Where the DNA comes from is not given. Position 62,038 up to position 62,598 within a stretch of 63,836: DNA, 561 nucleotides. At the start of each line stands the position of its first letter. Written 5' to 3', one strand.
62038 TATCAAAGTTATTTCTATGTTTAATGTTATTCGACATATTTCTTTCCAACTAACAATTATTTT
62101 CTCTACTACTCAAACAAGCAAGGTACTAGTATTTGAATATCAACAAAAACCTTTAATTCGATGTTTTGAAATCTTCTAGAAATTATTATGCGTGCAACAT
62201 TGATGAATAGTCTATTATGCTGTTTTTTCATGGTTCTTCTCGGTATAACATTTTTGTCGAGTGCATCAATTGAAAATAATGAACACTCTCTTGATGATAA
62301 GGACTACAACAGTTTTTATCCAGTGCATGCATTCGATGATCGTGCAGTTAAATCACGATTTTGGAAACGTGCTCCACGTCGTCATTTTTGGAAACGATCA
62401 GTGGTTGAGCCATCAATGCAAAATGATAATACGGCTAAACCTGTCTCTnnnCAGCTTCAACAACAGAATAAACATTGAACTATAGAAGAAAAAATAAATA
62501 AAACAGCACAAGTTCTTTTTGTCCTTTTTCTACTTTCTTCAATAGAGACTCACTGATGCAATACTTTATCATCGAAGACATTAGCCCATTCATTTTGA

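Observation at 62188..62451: Candidate novel secreted prepropeptide with duplicated R(S/H)FW-KR motifs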

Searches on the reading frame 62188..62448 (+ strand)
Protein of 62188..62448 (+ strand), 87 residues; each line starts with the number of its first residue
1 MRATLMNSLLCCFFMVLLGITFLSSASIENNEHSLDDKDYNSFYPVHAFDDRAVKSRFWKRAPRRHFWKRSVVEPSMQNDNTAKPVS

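Call 4: find_homologous_proteins(query=window:62188-62448:+, max_evalue=10)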
Query seq(87 aa) (87 aa): 12 proteins with E <= 10 among 12 candidates.
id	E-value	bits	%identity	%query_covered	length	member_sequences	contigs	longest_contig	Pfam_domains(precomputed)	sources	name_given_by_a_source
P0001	2.9e-53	195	100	100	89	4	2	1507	-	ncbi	ncbi:unnamed protein product, partial [Rotaria magnacalcarata]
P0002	6.9e-37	143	79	100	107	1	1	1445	-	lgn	-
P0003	1.4e-35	139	74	100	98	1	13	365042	-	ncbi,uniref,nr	ncbi:unnamed protein product [Rotaria socialis]|uniref:Uncharacterized protein n=1 Tax=Rotaria socia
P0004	1.8e-27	113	59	100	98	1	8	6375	-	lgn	-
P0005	6.0e-26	108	57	99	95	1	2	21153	-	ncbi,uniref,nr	ncbi:unnamed protein product [Rotaria sordida]|uniref:Uncharacterized protein n=1 Tax=Rotaria sordid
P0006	8.6e-26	107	57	99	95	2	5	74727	-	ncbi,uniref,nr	ncbi:unnamed protein product [Rotaria sordida]|uniref:Uncharacterized protein n=1 Tax=Rotaria sordid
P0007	2.5e-20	90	70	71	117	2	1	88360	-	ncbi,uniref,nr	ncbi:unnamed protein product [Rotaria socialis]|uniref:Uncharacterized protein n=1 Tax=Rotaria socia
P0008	8.3e-20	88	51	92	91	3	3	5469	-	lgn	-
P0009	1.1e-19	88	54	90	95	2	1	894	-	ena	-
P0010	2.2e-19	87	54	91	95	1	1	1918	-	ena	-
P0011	8.5e-19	85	48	92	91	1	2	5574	-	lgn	-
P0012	9.3e-19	85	57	63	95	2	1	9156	-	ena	-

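Call 8: search_protein_families(library=pfam, proteins=[window:62188-62448:+, P0003, P0010], max_evalue=10)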
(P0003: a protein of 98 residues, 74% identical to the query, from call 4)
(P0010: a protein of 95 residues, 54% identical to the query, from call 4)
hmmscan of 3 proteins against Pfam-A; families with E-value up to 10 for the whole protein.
seq(87 aa): 1 family
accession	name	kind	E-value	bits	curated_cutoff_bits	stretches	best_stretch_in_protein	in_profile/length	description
PF10414.14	CysG_dimeriser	-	0.18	12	23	1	53-75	15-37/58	Sirohaem synthase dimerisation region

P0003 (98 aa): 0 families

P0010 (95 aa): 1 family
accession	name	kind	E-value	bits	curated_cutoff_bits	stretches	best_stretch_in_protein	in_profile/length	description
PF04505.17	CD225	-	0.13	12.9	27.1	1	3-26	8-32/68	Interferon-induced transmembrane protein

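Call 12: find_encoding_contigs(protein=P0003, flank=6000, max_places=4)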
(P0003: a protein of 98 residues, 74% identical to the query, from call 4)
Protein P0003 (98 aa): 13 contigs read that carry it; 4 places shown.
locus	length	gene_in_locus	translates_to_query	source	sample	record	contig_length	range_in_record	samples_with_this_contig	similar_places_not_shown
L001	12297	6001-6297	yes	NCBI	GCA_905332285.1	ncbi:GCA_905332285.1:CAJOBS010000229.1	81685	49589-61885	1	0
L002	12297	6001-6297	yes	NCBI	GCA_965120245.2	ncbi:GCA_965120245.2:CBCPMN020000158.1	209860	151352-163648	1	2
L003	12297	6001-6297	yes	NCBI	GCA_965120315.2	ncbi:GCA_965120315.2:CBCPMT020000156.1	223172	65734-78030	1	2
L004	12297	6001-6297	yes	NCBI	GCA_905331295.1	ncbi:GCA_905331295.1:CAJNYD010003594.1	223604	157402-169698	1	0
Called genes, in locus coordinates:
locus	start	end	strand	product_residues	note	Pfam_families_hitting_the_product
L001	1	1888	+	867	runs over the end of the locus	PF17811:JHD (weak), PF02008:zf-CXXC, PF16866:PHD_4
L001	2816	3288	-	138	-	-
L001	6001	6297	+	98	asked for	-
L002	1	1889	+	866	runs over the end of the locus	PF17811:JHD (weak), PF02008:zf-CXXC, PF16866:PHD_4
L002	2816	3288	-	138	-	-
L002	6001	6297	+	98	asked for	-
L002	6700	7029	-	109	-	-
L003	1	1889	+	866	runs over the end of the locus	PF17811:JHD (weak), PF02008:zf-CXXC, PF16866:PHD_4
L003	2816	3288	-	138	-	-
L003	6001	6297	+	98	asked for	-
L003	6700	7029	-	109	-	-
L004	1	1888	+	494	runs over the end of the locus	PF02008:zf-CXXC, PF16866:PHD_4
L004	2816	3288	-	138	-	-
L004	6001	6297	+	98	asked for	-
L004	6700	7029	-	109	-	-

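Call 13: find_encoding_contigs(protein=P0002, flank=3000, max_places=3)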
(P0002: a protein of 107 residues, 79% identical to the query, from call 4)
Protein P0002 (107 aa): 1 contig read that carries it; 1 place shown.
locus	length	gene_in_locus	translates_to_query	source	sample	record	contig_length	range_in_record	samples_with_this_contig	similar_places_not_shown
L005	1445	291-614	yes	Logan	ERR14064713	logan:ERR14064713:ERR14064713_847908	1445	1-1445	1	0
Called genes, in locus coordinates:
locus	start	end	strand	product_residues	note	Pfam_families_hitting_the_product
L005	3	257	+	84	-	?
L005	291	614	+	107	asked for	-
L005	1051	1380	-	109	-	-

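Call 15: find_encoding_contigs(protein=P0009, flank=3000, max_places=3)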
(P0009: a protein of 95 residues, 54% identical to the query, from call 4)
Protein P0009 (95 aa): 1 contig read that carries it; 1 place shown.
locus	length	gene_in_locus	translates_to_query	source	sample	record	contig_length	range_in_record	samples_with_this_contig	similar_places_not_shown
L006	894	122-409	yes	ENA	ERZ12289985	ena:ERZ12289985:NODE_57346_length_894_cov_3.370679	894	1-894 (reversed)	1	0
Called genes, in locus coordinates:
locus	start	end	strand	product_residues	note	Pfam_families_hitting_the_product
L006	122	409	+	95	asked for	-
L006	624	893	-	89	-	?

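Call 16: find_encoding_contigs(protein=P0012, flank=6000, max_places=3)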
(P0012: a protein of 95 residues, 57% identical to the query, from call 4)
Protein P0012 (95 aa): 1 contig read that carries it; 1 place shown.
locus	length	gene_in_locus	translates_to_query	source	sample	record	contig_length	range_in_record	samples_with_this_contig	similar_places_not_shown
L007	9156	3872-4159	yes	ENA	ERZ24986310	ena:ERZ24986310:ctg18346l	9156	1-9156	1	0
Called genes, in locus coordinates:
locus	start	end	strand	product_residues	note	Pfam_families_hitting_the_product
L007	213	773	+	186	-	-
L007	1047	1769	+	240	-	-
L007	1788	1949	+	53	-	-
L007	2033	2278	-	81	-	-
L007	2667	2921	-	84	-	-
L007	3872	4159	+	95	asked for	-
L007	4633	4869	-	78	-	-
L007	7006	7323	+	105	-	-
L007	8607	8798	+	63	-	-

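Call 17: find_encoding_contigs(protein=P0004, flank=3000, max_places=2)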
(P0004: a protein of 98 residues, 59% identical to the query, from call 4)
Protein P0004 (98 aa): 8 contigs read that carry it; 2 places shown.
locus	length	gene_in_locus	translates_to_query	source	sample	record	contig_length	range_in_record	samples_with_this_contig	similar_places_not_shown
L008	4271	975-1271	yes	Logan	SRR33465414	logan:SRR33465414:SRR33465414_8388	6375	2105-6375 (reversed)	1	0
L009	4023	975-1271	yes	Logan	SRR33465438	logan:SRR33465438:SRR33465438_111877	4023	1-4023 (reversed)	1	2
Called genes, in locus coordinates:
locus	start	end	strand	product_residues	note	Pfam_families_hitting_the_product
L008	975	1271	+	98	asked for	-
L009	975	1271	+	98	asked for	-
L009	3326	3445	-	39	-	-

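Call 18: find_encoding_contigs(protein=P0005, flank=6000, max_places=2)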
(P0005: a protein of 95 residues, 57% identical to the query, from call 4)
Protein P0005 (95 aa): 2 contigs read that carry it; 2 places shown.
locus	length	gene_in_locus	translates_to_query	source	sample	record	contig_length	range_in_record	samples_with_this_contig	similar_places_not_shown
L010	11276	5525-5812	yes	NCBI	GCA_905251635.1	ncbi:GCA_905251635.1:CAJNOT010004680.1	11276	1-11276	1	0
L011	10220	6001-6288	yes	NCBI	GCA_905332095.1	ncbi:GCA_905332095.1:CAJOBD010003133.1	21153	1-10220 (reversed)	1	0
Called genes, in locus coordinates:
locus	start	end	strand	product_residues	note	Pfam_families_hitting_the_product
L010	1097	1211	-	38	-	-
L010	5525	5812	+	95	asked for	-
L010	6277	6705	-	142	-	-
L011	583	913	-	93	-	-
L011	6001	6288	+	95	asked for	-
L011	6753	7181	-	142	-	-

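Call 19: find_encoding_contigs(protein=P0008, flank=3000, max_places=2)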
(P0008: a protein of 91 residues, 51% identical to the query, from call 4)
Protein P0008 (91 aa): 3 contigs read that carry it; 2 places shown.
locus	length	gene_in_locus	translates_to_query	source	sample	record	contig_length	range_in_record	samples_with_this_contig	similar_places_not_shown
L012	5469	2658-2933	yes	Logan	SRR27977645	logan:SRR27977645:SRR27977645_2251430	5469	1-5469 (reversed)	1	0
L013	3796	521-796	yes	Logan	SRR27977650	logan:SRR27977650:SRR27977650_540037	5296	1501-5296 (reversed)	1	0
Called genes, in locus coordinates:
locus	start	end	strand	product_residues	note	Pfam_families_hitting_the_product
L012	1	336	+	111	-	?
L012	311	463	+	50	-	-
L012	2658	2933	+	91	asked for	-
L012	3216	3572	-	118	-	-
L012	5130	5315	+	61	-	-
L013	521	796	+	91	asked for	-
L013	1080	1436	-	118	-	-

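Call 20: find_encoding_contigs(protein=P0010, flank=3000, max_places=2)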
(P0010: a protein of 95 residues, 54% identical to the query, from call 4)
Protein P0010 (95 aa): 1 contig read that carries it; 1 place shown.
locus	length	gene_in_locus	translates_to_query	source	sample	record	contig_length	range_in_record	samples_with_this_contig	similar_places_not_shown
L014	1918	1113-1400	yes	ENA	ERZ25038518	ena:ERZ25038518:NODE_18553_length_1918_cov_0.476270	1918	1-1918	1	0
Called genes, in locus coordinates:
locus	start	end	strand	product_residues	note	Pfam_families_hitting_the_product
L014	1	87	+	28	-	?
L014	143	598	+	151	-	-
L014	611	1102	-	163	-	-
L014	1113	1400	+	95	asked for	-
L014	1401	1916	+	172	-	?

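Call 21: search_protein_representatives(alignment_id=A1)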
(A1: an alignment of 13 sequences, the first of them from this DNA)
Query: 13 sequences, 95 profile positions. Proteins with E-value up to 0.001 (for the whole library): 9; up to 1e-10: 8; up to 1e-30: 4. The best 9 are listed.
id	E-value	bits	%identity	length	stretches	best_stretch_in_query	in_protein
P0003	3.9e-43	161.8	-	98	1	1-94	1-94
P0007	1.3e-36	140.9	-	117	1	2-94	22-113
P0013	4.9e-32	126.2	-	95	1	1-94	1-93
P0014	1.7e-31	124.5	-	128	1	1-94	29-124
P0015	2.0e-22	95.4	-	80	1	1-76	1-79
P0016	2.5e-20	88.7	-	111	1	1-87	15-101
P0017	9.7e-16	74.0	-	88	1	34-85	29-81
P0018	2.6e-13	66.2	-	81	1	29-94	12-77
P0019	3.9e-10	56.0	-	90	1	1-86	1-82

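Call 23: list_cluster_members(proteins=[P0013, P0014, P0015, P0016, P0017, P0018, P0019, P0004, P0008, P0009])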
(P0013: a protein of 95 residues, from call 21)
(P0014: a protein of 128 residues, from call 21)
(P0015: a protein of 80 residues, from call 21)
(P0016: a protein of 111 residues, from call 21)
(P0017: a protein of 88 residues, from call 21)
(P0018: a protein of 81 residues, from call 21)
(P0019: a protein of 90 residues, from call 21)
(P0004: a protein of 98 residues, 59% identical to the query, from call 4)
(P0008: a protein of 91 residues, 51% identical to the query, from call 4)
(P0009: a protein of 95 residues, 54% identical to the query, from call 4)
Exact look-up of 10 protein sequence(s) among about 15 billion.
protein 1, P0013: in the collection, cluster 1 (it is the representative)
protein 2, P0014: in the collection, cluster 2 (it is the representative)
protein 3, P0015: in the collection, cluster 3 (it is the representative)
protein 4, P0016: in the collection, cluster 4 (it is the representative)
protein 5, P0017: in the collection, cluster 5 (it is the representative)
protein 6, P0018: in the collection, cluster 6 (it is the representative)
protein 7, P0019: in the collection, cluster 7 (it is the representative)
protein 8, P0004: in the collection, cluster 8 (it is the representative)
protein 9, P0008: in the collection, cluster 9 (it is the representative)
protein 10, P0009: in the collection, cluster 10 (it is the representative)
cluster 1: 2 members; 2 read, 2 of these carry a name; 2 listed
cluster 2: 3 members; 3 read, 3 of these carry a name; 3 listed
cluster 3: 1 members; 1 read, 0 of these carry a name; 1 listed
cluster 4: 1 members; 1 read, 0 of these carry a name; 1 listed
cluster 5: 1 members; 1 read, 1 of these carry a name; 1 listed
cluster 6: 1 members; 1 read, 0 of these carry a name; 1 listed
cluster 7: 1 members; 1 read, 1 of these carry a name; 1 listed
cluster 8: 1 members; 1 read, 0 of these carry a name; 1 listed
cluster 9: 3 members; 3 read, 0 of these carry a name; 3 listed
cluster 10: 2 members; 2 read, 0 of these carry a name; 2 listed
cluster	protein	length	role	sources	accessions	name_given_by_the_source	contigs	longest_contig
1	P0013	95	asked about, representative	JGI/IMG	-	hypothetical protein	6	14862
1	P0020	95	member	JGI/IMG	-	hypothetical protein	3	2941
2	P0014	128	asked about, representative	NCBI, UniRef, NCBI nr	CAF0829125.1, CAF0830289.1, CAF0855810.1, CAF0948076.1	unnamed protein product [Rotaria sordida] | Uncharacterized protein n=2 Tax=Rotaria sordida TaxID=392033 RepID=A0A813V1F4_9BILA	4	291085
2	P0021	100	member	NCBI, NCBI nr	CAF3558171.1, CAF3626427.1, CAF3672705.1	unnamed protein product [Rotaria sordida]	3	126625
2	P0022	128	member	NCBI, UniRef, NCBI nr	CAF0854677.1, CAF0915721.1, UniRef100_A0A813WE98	unnamed protein product [Rotaria sordida] | Uncharacterized protein n=1 Tax=Rotaria sordida TaxID=392033 RepID=A0A813WE98_9BILA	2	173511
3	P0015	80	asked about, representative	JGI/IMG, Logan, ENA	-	-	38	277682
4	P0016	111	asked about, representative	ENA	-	-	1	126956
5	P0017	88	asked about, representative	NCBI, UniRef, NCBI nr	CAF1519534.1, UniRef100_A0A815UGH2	unnamed protein product [Adineta ricciae] | Uncharacterized protein n=1 Tax=Adineta ricciae TaxID=249248 RepID=A0A815UGH2_ADIRI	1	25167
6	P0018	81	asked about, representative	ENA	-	-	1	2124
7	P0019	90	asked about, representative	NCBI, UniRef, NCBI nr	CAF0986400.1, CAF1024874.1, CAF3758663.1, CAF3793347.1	unnamed protein product [Didymodactylos carnosus] | Uncharacterized protein n=1 Tax=Didymodactylos carnosus TaxID=1234261 ...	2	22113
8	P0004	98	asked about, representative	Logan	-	-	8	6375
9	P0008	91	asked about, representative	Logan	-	-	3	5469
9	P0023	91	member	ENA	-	-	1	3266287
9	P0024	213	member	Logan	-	-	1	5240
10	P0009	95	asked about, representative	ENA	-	-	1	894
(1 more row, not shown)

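Call 36: find_homologous_proteins(query=A5, max_evalue=10)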
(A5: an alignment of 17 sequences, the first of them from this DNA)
Query A5 (17 sequences) (87 aa, profile of the alignment): 85 proteins with E <= 10 among 749 candidates.
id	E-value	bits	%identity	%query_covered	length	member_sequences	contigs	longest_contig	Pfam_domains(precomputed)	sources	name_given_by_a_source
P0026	3.0e-42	161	52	92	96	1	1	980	-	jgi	-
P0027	2.0e-41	158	54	100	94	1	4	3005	-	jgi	jgi:hypothetical protein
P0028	3.3e-41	157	48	95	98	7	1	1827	-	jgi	-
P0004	1.6e-40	155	59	100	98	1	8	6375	-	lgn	-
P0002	2.1e-40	155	79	100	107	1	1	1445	-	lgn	-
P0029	2.8e-40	154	53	77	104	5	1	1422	-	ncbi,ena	-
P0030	7.0e-40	153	52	100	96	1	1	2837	-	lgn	-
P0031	1.4e-39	152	50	95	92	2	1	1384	-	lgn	-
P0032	1.8e-39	152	50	93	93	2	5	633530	-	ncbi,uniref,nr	ncbi:unnamed protein product [Adineta steineri]|uniref:Uncharacterized protein n=1 Tax=Adineta stein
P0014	1.9e-39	152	48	95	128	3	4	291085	-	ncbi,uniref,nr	ncbi:unnamed protein product [Rotaria sordida]|uniref:Uncharacterized protein n=2 Tax=Rotaria sordid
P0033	4.5e-39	150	53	89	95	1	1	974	-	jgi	-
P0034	5.2e-39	150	50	95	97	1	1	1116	-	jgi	jgi:hypothetical protein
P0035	6.1e-39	150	53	100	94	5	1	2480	-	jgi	-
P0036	7.8e-39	150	50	95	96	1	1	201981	-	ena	-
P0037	1.9e-38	149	48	94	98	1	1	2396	-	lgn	-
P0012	3.5e-38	148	57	63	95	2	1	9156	-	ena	-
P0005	3.6e-38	148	57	99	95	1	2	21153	-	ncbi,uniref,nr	ncbi:unnamed protein product [Rotaria sordida]|uniref:Uncharacterized protein n=1 Tax=Rotaria sordid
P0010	5.2e-38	147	54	91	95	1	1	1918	-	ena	-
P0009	6.4e-38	147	54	90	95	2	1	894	-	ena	-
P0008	7.9e-38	146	51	92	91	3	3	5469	-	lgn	-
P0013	1.2e-37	146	47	95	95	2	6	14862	-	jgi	jgi:hypothetical protein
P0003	1.9e-36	142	74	100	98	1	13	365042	-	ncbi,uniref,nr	ncbi:unnamed protein product [Rotaria socialis]|uniref:Uncharacterized protein n=1 Tax=Rotaria socia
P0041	7.9e-36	140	45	97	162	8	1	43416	-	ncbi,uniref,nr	ncbi:unnamed protein product [Rotaria magnacalcarata]|uniref:Uncharacterized protein n=1 Tax=Rotaria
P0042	8.3e-36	140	51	89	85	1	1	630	-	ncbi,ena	-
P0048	1.3e-34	136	46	93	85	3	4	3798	-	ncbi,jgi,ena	jgi:hypothetical protein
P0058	7.0e-33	131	50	85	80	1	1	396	-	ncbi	-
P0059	7.4e-33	131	48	100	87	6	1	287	-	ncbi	-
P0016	9.0e-32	127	40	93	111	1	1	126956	-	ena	-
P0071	1.7e-30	123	53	72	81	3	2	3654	-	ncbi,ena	-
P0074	2.9e-30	122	44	84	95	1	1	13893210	-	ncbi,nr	ncbi:hypothetical protein I4U23_029819 [Adineta vaga]|nr:hypothetical protein I4U23_029819 [Adineta 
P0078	3.0e-29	119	40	98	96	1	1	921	-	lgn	-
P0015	1.9e-27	113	49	83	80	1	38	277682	-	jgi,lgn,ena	-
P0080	2.1e-27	113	46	93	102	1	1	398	-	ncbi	-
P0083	3.5e-26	109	47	79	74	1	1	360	-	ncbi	-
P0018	4.7e-25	106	45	55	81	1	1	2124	-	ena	-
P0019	2.2e-21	94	44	83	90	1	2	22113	-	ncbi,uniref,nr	ncbi:unnamed protein product [Didymodactylos carnosus]|uniref:Uncharacterized protein n=1 Tax=Didymo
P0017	7.0e-18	83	52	62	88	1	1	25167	-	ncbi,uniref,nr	ncbi:unnamed protein product [Adineta ricciae]|uniref:Uncharacterized protein n=1 Tax=Adineta riccia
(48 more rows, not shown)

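Call 38: list_cluster_members(proteins=[P0042, P0058, P0059, P0080, P0083, P0029, P0071, P0048, P0041, P0074])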
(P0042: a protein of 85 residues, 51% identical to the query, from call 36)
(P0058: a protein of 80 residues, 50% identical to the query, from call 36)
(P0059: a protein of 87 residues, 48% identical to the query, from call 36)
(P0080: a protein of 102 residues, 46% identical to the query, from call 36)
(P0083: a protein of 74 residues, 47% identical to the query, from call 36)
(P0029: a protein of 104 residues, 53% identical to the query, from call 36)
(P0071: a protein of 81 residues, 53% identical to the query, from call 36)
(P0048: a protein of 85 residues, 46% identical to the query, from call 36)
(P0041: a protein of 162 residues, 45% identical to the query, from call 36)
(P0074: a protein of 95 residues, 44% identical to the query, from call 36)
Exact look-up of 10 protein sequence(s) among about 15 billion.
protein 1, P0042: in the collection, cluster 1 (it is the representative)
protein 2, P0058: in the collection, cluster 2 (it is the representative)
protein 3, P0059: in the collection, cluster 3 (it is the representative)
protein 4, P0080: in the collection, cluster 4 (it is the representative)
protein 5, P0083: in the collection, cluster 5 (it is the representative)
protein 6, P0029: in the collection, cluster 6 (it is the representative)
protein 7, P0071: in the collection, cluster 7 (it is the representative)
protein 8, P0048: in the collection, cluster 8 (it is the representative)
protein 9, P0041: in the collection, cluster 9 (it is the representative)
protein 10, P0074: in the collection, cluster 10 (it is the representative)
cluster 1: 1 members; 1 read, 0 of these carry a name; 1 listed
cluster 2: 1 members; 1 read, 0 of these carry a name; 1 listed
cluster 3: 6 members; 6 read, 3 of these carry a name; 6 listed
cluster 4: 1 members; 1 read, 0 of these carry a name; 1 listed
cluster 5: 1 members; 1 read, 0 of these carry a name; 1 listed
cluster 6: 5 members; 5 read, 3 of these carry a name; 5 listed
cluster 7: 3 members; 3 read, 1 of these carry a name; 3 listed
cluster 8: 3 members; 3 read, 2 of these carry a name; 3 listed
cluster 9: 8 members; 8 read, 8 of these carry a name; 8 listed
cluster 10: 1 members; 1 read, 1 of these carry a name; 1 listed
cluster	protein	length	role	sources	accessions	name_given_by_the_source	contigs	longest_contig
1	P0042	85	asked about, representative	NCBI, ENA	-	-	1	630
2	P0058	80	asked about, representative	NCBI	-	-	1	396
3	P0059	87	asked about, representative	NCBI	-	-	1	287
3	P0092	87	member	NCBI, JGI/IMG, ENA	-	hypothetical protein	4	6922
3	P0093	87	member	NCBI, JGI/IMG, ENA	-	hypothetical protein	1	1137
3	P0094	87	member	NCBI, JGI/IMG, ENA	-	hypothetical protein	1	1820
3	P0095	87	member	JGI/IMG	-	-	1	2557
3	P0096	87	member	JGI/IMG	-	-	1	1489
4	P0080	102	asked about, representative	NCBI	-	-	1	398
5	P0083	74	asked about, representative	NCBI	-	-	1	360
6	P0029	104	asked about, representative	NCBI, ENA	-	-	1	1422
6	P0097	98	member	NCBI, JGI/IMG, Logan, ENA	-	hypothetical protein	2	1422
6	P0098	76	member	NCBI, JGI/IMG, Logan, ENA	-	hypothetical protein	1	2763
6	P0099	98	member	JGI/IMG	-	hypothetical protein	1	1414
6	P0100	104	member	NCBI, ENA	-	-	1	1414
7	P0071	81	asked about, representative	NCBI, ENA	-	-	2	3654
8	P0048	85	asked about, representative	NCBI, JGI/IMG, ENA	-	hypothetical protein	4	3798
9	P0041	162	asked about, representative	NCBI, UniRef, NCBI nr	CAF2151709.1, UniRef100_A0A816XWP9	unnamed protein product [Rotaria magnacalcarata] | Uncharacterized protein n=1 Tax=Rotaria magnacalcarata TaxID=392030 RepID=A0A816XWP9_9BILA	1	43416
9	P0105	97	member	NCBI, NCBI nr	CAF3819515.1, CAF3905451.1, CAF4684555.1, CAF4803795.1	unnamed protein product [Rotaria magnacalcarata]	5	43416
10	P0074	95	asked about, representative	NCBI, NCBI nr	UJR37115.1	hypothetical protein I4U23_029819 [Adineta vaga]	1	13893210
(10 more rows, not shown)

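Call 39: find_encoding_contigs(protein=P0042, flank=2000, max_places=3)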
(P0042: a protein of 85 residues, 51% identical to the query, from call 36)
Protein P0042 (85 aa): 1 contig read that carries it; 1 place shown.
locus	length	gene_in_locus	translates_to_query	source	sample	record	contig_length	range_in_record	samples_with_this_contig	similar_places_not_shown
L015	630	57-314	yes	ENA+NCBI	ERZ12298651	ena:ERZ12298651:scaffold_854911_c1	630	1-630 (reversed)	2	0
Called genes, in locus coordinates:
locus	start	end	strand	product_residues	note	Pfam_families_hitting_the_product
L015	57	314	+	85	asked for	-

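Call 40: find_encoding_contigs(protein=P0078, flank=2000, max_places=3)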
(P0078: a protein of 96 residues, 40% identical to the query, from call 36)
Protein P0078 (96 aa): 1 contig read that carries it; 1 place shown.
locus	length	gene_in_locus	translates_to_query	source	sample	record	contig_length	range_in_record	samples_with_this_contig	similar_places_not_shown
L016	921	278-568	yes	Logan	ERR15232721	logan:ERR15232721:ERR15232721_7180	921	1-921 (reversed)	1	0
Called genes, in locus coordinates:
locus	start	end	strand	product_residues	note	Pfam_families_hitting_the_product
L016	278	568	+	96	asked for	-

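Call 41: find_encoding_contigs(protein=P0031, flank=2000, max_places=3)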
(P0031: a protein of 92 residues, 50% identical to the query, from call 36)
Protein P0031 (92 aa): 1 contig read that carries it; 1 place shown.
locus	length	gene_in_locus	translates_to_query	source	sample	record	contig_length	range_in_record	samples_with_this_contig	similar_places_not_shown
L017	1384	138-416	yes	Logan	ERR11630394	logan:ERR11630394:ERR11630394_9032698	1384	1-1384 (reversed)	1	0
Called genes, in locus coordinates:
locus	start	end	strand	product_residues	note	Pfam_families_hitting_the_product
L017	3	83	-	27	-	?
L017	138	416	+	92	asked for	-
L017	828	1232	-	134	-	-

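Call 44: search_protein_families(library=pfam, proteins=[P0041], max_evalue=0.01)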
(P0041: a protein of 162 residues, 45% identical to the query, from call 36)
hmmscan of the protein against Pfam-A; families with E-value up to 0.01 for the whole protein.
P0041 (162 aa): 0 families
